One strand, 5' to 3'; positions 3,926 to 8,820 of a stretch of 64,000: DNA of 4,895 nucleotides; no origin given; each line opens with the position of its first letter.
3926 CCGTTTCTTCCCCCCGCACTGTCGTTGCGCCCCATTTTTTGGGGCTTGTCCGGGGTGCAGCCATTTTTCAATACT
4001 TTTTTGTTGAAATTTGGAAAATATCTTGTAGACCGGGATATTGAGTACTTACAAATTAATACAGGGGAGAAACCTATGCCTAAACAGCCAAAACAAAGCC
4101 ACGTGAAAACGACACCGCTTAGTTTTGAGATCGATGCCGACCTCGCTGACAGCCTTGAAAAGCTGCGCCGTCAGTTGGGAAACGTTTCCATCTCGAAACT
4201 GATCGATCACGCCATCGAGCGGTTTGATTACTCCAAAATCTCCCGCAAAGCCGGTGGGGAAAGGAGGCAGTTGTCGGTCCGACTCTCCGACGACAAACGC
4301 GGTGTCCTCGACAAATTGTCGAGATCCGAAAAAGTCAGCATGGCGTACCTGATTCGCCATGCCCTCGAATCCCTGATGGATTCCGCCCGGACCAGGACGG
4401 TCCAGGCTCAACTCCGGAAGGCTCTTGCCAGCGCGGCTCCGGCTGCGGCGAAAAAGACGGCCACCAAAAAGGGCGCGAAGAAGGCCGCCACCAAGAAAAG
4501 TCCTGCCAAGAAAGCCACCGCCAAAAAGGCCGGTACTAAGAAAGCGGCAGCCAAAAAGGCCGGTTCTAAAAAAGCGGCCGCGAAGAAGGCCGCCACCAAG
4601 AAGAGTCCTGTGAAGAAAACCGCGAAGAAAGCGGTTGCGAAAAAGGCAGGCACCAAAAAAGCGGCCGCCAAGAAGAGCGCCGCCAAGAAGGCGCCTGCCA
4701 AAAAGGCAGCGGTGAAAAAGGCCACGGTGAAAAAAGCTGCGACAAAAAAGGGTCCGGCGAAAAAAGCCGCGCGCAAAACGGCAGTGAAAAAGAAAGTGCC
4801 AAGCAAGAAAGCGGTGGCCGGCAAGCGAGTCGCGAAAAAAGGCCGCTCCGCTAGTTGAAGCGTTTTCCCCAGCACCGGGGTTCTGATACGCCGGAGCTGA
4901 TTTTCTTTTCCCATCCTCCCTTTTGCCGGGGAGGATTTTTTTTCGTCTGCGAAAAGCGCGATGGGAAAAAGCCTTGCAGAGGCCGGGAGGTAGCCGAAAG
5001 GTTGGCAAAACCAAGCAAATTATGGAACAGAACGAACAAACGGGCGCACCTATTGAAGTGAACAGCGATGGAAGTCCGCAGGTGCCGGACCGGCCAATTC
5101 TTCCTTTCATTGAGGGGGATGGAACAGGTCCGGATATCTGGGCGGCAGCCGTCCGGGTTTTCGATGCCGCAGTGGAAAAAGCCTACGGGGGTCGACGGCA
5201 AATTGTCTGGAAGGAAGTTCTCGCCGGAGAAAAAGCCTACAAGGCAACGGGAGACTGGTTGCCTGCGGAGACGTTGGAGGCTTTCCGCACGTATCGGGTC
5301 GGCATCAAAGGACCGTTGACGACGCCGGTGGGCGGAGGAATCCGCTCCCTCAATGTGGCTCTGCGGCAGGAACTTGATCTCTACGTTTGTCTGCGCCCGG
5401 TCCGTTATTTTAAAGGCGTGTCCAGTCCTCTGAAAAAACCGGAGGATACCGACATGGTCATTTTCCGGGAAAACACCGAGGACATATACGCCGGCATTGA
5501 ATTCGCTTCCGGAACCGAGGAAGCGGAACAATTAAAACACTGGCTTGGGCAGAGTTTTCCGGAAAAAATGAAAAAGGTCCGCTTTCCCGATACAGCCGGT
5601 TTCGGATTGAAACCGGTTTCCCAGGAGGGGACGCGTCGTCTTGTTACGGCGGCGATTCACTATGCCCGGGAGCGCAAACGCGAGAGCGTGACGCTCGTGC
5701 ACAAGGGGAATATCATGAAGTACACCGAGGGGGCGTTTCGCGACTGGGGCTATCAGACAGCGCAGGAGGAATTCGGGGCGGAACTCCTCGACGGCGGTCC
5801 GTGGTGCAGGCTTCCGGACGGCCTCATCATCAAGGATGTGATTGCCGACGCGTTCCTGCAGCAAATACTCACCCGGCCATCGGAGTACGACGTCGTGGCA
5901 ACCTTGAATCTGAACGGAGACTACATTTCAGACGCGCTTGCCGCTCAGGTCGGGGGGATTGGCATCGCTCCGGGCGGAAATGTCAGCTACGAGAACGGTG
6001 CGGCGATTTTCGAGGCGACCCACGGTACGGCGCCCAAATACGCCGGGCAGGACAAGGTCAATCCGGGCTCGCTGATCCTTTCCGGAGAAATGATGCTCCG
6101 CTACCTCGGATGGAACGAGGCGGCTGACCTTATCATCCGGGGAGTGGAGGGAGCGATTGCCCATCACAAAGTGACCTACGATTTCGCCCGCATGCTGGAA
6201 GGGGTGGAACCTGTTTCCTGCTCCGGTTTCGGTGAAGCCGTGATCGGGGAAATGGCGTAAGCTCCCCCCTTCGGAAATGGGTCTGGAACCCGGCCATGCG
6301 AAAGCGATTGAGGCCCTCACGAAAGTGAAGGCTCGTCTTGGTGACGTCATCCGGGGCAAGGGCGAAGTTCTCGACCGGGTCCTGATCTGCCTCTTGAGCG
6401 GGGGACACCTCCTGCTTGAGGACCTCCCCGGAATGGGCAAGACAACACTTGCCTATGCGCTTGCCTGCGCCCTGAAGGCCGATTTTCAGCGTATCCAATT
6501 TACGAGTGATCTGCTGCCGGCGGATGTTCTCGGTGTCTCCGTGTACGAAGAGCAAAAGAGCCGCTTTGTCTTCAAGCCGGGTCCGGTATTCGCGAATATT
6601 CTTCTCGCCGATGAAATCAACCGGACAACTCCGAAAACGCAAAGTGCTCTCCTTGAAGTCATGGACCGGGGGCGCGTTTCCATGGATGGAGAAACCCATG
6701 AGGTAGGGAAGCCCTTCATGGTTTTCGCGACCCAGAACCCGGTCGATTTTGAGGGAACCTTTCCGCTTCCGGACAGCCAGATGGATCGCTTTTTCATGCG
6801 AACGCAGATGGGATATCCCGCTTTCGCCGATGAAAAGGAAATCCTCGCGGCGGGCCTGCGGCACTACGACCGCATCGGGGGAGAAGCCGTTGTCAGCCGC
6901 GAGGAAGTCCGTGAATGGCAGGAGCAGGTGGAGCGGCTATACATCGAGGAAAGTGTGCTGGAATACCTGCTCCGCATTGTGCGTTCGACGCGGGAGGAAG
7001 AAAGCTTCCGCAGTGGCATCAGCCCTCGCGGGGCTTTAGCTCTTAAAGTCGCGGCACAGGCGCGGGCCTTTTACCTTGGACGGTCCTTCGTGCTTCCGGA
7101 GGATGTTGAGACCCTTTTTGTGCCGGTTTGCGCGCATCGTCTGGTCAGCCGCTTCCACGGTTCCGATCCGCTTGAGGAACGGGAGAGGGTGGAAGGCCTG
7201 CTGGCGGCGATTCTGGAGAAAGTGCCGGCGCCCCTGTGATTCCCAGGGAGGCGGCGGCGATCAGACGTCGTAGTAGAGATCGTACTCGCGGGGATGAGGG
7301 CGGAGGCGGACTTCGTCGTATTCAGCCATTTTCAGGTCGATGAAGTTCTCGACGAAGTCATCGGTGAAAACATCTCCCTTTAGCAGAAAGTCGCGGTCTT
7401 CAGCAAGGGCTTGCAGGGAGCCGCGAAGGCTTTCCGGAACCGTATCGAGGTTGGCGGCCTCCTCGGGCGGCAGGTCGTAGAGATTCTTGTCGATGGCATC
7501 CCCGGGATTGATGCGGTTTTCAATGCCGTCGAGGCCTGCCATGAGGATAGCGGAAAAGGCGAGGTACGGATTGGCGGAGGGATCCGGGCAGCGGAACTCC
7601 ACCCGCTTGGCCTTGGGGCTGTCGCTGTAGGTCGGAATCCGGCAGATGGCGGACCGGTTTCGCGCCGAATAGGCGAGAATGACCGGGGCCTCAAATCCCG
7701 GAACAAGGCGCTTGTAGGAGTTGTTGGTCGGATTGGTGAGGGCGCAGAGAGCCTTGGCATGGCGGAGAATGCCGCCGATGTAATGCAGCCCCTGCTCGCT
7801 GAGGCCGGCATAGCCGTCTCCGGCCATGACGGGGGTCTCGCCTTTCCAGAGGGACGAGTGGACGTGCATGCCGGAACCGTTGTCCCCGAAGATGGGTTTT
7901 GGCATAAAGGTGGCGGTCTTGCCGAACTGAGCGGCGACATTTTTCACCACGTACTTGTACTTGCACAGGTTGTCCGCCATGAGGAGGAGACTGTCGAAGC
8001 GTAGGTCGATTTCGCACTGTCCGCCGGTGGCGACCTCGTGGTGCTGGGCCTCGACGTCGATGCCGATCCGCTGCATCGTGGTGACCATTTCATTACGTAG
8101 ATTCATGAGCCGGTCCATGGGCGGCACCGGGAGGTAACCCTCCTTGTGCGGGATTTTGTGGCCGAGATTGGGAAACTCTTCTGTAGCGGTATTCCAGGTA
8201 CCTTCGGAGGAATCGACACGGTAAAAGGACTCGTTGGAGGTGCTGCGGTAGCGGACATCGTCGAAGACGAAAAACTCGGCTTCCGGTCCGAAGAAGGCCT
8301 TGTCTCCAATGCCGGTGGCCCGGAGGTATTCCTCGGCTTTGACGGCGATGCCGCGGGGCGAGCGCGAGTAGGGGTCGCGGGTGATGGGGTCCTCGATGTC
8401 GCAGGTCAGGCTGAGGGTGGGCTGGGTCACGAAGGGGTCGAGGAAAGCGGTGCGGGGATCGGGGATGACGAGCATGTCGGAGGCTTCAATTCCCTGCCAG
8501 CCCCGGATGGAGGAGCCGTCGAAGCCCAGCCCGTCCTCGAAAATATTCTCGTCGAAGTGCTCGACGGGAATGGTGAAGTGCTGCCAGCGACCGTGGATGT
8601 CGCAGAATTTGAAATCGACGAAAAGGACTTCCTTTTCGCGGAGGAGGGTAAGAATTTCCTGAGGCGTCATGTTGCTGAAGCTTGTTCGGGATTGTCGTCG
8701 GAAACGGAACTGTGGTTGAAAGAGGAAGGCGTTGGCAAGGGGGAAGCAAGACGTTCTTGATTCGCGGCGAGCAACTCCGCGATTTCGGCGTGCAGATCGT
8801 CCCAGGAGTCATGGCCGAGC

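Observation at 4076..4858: Single-chain tandem RHH protein fused to a histone-H1-like tail: candidate new nucleoid-associated protein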

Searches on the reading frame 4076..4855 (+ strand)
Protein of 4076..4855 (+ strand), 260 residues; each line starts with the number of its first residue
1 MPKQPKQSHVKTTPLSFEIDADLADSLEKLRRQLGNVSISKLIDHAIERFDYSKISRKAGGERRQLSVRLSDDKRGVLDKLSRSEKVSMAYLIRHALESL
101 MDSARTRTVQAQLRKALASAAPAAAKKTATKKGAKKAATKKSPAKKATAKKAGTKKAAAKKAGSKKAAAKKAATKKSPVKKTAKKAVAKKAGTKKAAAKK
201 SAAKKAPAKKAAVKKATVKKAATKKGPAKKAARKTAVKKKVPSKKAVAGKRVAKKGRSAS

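Call 3: search_protein_families(library=pfam, proteins=[window:4076-4855:+], max_evalue=10)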
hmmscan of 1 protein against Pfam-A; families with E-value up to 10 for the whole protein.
window:4076-4855:+ (260 aa): 5 families
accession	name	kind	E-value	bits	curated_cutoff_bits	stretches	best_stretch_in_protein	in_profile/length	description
PF07382.16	HC2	-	9.4e-10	39.4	40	1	124-256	4-145/194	Histone H1-like nucleoprotein HC2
PF01402.27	RHH_1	-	4e-09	36.6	20.5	2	15-46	2-32/39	Ribbon-helix-helix protein, copG family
PF02095.21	Extensin_1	-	5.4e-06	26.8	105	1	125-242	42-160/171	Extensin-like protein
PF12651.13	RHH_3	-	0.0001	22.6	21.6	1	13-49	3-38/44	Ribbon-helix-helix domain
PF19807.5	DUF6290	-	0.82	10.3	27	1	66-98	4-36/72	Family of unknown function (DUF6290)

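Call 4: search_protein_families(library=ncbifam, proteins=[window:4076-4855:+], max_evalue=10)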
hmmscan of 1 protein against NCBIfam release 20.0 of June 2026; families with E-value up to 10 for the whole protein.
window:4076-4855:+ (260 aa): 18 families
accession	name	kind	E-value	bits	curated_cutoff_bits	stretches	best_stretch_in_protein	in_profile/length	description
NF038053.1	hist_H1_lk_Burk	equivalog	9.7e-13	48.8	80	1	119-257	9-163/195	histone H1-like DNA-binding protein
NF011492.0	PRK14900.1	equivalog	3.5e-07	28.5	1783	2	92-185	952-1036/1044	valine--tRNA ligase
NF038052.1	histone_lik_HC2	exception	4.9e-05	23.6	135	2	150-255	6-114/201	histone H1-like DNA-binding protein Hc2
NF050153.2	Rv3852_fam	equivalog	0.0056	17.2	100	2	176-223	17-65/145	Rv3852 family protein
NF011512.0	PRK14950.1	equivalog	0.22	10.6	593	1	58-224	297-454/585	DNA polymerase III subunits gamma and tau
NF008975.0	PRK12323.1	equivalog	0.44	9.2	875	1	112-240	396-524/709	DNA polymerase III subunit gamma/tau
NF005942.0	PRK07994.1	equivalog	0.47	9.4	613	1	110-243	371-518/655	DNA polymerase III subunit gamma/tau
NF004561.0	PRK05901.1-3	equivalog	0.51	9.4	582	1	106-235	34-164/537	RNA polymerase sigma factor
NF046106.1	ResusProRpf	equivalog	0.64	9.6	180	1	174-236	133-195/258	resuscitation-promoting factor Rpf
NF046048.1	NlpC_P60_DIP1281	equivalog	0.87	8.3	517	1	103-240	197-356/587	DIP1281 family NlpC/P60 protein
NF005846.3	PRK07764.1-6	equivalog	2.2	7.2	625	1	69-239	363-540/628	DNA polymerase III subunit gamma and tau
NF009611.0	PRK13108.1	equivalog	2.8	6.8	636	1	106-248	278-443/476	prolipoprotein diacylglyceryl transferase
NF009450.0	PRK12808.1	equivalog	3.4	7.1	476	1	73-248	221-401/476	flagellin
NF047351.1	lipase_YSIRK_Sa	exception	3.8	5.7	650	1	127-236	100-314/704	YSIRK-targeted triacylglycerol lipase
NF005423.0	PRK07003.1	equivalog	4.8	5.4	1260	1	113-244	380-510/831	DNA polymerase III subunit gamma/tau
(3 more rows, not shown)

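Call 74: search_protein_families(library=padloc, proteins=[window:4076-4855:+], max_evalue=0.01)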
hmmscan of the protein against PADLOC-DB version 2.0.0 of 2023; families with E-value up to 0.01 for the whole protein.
window:4076-4855:+ (260 aa): 0 families

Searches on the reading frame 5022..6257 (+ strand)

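Call 51: search_protein_families(library=pfam, proteins=[window:5022-6257:+], max_evalue=0.00001)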
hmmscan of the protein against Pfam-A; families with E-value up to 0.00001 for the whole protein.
window:5022-6257:+ (412 aa): 1 family
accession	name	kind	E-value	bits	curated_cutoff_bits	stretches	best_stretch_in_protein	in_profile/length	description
PF00180.25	Iso_dh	-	9.7e-95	318.2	27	1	28-407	3-348/348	Isocitrate/isopropylmalate dehydrogenase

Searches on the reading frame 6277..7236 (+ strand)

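Call 51: search_protein_families(library=pfam, proteins=[window:6277-7236:+], max_evalue=0.00001)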
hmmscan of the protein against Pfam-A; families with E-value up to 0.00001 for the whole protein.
window:6277-7236:+ (320 aa): 4 families
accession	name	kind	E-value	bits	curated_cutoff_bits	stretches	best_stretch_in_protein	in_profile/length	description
PF07726.17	AAA_3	-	2.6e-59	199.3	27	1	44-174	1-131/131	ATPase family associated with various cellular activities (AAA)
PF17863.7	AAA_lid_2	-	1.7e-18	66.6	22.7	1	237-293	2-58/74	AAA lid domain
PF07728.20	AAA_5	-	4.8e-14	53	22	1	45-172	2-139/139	AAA domain (dynein-related subfamily)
PF00004.35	AAA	-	6.6e-07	30.3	21.2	1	50-157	6-113/131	ATPase family associated with various cellular activities (AAA)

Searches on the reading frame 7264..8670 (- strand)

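Call 51: search_protein_families(library=pfam, proteins=[window:7264-8670:-], max_evalue=0.00001)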
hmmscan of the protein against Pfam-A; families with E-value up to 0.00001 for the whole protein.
window:7264-8670:- (469 aa): 2 families
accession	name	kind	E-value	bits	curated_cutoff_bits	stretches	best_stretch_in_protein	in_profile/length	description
PF00120.29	Gln-synt_C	-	1.1e-133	446.1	24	1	103-466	2-344/344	Glutamine synthetase, catalytic domain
PF03951.24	Gln-synt_N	-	3.2e-32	110.4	33.4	1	15-95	2-82/82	Glutamine synthetase, beta-Grasp domain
